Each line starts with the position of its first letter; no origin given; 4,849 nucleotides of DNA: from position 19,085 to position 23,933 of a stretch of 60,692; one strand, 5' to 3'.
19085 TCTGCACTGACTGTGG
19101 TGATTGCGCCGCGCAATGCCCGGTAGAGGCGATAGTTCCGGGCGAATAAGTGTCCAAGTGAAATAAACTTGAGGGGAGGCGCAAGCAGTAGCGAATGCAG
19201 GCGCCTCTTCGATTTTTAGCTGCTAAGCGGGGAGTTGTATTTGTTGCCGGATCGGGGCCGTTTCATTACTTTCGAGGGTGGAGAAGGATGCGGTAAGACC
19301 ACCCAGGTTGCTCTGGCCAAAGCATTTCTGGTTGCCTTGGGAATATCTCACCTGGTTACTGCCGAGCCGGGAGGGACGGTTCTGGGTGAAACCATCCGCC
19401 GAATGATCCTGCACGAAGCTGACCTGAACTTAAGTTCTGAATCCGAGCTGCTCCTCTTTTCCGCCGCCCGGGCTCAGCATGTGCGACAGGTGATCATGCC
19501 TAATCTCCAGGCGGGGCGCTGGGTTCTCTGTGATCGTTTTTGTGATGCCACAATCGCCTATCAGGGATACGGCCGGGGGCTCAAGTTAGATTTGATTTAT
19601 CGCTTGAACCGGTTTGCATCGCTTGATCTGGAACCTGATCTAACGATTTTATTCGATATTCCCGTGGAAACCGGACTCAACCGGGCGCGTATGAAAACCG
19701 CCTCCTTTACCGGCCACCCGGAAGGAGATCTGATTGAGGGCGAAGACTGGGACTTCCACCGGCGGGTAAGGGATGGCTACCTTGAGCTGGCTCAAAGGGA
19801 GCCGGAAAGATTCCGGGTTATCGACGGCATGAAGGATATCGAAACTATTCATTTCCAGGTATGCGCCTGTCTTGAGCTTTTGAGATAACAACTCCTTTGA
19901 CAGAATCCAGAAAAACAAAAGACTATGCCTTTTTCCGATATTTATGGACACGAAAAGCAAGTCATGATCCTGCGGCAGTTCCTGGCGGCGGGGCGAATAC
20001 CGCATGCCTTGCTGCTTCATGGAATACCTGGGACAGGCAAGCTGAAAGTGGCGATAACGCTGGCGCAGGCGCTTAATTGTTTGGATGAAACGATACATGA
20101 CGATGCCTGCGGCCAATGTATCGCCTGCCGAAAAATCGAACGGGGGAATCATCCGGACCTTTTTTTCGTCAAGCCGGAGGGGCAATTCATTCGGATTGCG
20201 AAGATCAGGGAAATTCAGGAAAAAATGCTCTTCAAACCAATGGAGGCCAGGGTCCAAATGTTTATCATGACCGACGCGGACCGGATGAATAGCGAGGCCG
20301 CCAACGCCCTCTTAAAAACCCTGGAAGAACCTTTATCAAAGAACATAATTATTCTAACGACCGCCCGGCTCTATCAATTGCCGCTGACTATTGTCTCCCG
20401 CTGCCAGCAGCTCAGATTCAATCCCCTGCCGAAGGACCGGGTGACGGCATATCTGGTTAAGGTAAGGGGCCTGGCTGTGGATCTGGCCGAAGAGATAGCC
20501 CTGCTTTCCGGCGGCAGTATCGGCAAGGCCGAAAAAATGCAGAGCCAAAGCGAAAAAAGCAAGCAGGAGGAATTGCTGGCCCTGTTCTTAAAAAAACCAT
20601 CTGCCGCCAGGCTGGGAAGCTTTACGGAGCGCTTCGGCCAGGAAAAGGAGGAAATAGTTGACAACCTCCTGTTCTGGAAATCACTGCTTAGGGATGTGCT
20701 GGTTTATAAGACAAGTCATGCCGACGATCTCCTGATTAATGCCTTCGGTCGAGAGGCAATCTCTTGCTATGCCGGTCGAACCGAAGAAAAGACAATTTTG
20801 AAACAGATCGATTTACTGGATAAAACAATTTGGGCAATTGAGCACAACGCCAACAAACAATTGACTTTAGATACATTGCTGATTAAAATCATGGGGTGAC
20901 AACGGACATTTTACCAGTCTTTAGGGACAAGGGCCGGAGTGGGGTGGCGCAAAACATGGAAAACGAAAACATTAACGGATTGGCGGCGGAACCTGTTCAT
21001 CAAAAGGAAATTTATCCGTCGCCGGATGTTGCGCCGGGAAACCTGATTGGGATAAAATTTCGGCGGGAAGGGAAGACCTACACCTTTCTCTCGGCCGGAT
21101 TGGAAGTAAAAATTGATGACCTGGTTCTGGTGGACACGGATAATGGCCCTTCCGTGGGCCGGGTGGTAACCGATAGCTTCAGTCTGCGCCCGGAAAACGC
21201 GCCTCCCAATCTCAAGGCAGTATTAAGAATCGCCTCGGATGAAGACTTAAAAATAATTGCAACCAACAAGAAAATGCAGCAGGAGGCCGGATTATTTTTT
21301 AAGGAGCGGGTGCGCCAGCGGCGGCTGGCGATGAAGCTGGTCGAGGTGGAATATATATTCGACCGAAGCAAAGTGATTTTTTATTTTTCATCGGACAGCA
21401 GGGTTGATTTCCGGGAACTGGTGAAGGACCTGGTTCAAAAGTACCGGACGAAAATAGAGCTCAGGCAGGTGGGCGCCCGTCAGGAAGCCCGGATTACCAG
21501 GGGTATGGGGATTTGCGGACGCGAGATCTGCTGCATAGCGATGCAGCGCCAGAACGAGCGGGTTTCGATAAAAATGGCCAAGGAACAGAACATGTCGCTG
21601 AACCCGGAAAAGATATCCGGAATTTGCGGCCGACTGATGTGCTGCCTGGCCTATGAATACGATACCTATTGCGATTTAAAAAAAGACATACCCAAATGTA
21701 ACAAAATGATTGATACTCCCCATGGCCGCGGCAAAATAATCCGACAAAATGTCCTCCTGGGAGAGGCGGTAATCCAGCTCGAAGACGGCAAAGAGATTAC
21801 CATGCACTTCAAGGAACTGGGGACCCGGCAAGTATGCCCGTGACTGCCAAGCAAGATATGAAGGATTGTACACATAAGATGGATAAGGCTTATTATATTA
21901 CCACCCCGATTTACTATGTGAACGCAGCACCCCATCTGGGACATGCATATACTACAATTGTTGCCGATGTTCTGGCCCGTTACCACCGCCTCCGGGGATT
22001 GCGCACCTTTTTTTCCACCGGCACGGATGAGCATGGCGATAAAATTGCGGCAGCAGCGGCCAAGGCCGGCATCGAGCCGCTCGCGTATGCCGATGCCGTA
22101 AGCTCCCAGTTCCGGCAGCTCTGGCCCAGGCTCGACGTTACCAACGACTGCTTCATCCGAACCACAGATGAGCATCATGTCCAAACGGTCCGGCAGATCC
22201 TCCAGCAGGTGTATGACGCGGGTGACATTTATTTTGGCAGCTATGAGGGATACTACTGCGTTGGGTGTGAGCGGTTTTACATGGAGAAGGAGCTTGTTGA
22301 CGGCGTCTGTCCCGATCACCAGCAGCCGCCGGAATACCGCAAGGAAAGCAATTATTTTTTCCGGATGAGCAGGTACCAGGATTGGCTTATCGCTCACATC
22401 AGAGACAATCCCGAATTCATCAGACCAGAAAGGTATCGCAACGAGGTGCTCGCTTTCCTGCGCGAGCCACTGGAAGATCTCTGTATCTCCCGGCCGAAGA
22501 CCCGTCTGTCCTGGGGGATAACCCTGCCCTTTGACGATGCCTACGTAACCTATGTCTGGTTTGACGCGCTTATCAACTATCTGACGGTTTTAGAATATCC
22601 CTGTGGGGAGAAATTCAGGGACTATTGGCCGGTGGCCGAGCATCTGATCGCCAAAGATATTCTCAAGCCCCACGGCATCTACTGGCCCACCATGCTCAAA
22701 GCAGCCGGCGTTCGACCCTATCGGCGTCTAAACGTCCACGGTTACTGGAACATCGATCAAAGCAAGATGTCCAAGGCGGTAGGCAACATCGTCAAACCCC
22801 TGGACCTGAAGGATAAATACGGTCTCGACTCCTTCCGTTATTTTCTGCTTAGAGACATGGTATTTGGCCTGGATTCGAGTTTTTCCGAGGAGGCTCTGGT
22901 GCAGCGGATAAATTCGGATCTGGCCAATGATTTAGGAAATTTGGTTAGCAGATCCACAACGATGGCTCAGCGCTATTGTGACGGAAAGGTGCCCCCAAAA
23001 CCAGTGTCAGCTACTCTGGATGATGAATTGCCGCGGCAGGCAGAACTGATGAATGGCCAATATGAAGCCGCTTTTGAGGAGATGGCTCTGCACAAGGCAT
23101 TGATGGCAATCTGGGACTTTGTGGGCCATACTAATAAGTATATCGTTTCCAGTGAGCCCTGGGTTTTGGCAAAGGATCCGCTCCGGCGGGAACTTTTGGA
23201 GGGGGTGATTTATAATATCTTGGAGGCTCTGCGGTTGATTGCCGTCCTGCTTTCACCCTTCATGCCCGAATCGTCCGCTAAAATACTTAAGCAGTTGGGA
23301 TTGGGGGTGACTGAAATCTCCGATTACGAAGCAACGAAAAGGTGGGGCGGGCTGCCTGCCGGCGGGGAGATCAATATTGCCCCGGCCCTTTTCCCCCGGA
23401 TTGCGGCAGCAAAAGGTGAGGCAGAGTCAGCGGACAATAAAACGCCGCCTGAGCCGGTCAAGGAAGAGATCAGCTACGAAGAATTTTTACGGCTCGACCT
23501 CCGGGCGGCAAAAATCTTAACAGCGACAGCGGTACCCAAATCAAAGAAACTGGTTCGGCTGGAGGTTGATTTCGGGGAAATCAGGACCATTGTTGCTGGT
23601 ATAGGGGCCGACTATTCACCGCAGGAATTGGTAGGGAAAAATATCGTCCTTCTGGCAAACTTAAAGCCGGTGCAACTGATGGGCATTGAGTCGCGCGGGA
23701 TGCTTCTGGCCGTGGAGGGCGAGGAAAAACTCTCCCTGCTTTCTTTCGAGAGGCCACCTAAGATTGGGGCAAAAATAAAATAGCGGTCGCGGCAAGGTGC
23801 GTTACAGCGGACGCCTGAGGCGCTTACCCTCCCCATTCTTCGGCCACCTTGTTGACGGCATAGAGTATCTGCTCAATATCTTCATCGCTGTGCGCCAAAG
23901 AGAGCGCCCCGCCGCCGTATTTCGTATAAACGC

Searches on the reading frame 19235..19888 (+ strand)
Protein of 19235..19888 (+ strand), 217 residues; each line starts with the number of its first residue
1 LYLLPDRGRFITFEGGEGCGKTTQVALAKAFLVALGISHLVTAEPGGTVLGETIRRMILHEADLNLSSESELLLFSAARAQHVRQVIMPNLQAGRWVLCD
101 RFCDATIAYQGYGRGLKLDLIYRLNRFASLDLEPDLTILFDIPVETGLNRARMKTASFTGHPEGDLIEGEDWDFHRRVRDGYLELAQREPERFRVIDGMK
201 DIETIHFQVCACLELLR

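Call 56: search_protein_families(library=pfam, proteins=[window:19235-19888:+], max_evalue=0.001)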
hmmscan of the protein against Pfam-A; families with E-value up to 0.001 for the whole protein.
window:19235-19888:+ (217 aa): 2 families
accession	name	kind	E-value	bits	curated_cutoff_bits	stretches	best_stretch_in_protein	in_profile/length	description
PF02223.23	Thymidylate_kin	-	2.3e-46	158.2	27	1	13-207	1-183/185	Thymidylate kinase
PF13521.12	AAA_28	-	3.4e-07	31.1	27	1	11-113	2-93/164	AAA domain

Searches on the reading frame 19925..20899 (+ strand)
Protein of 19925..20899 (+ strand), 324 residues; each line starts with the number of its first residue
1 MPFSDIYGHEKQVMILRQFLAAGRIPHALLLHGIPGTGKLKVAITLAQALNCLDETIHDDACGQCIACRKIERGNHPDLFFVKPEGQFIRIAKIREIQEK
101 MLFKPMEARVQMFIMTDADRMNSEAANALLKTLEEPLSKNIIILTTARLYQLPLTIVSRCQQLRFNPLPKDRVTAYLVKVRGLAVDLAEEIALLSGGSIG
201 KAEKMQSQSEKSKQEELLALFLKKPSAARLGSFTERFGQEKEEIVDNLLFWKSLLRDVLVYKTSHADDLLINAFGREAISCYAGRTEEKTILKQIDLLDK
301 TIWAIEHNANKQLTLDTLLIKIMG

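Call 56: search_protein_families(library=pfam, proteins=[window:19925-20899:+], max_evalue=0.001)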
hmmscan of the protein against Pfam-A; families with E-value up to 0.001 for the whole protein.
window:19925-20899:+ (324 aa): 2 families
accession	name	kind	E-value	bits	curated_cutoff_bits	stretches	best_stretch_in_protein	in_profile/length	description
PF13177.12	DNA_pol3_delta2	-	7.1e-51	172.8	27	1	9-168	2-160/161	DNA polymerase III, delta subunit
PF00004.35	AAA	-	1.4e-05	26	21.2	1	29-166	1-129/131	ATPase family associated with various cellular activities (AAA)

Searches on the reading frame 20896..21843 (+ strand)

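Call 56: search_protein_families(library=pfam, proteins=[window:20896-21843:+], max_evalue=0.001)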
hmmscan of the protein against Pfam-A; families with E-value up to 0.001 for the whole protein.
window:20896-21843:+ (315 aa): 1 family
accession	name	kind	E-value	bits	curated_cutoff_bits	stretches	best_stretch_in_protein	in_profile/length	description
PF04468.17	PSP1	-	7.8e-31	106.7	27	1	107-192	1-86/86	PSP1 C-terminal conserved region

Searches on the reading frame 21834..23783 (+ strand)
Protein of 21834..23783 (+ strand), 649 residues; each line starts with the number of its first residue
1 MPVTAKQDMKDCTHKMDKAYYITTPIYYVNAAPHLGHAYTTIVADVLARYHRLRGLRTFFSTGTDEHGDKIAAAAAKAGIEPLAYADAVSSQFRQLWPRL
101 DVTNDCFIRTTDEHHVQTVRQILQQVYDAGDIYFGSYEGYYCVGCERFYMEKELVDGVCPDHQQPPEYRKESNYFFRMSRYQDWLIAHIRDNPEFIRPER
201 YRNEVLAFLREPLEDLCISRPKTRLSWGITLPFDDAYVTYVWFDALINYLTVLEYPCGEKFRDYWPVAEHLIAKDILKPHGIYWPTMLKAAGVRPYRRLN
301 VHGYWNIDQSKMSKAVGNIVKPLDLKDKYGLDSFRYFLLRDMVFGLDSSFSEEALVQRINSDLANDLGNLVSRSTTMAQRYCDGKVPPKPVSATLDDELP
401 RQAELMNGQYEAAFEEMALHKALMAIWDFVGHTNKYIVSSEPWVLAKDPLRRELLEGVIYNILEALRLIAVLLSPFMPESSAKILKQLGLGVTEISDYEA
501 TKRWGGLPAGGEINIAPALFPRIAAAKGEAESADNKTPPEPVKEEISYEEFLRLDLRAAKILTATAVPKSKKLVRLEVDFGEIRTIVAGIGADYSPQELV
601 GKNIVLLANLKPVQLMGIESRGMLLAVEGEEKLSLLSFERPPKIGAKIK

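Call 56: search_protein_families(library=pfam, proteins=[window:21834-23783:+], max_evalue=0.001)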
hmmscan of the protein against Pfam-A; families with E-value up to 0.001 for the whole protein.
window:21834-23783:+ (649 aa): 6 families
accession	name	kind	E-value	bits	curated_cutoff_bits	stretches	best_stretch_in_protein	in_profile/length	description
PF09334.17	tRNA-synt_1g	-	7.4e-103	344.8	20.1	2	153-374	163-390/391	tRNA synthetases class I (M)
PF00133.28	tRNA-synt_1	-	7.2e-29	101.2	22.7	3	11-71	17-76/414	tRNA synthetases class I (I, L, M and V)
PF01588.26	tRNA_bind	-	4.3e-22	78.5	27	1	556-646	1-95/96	Putative tRNA binding domain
PF01406.26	tRNA-synt_1e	-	7.5e-13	48.9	27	1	29-141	19-131/301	tRNA synthetases class I (C) catalytic domain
PF19303.5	Anticodon_3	-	1.7e-10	41.4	23.5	1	402-527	17-139/152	Anticodon binding domain of methionyl tRNA ligase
PF08264.19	Anticodon_1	-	3.2e-06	27.5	25.1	1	409-486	14-91/148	Anticodon-binding domain of tRNA ligase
